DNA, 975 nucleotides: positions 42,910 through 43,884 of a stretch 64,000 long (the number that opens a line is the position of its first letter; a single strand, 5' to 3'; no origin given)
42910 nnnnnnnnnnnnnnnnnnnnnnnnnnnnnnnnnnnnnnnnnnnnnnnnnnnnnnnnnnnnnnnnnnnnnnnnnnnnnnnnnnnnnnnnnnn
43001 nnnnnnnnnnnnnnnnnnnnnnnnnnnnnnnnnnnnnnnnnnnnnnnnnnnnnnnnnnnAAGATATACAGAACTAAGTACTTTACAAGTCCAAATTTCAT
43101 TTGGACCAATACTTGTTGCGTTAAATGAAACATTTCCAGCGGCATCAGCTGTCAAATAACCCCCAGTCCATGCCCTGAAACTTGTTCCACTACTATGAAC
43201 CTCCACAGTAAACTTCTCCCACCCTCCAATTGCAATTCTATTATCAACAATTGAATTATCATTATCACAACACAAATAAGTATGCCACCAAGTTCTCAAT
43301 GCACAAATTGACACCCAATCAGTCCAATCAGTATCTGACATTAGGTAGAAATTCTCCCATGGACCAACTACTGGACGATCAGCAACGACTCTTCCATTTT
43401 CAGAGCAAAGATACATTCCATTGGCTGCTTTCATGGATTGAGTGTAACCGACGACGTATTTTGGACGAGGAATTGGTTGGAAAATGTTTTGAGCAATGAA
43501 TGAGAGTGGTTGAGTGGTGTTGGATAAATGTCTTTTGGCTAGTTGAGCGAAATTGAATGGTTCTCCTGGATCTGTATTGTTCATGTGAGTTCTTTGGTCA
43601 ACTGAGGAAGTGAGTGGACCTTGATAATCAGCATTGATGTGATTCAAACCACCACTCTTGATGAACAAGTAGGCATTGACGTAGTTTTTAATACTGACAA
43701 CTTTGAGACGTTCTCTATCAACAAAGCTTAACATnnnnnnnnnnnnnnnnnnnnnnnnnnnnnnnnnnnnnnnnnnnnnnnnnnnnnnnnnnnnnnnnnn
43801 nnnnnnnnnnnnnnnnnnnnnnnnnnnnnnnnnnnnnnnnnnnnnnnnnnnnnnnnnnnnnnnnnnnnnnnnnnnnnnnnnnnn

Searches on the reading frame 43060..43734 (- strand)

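Call 9: search_protein_families(library=pfam, proteins=[window:43060-43734:-], max_evalue=0.01)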
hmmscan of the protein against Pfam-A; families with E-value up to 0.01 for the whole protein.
window:43060-43734:- (225 aa): 3 families
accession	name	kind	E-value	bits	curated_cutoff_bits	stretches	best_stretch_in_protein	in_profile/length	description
PF06229.18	FRG1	-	6.9e-07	29.6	27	0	177-216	33-72/189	FRG1-like domain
PF06268.19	Fascin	-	7.3e-06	26.5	23.1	0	175-211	27-62/108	Fascin domain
PF25490.1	DUF7910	-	0.00016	22.2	35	0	104-131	16-46/140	Domain of unknown function (DUF7910)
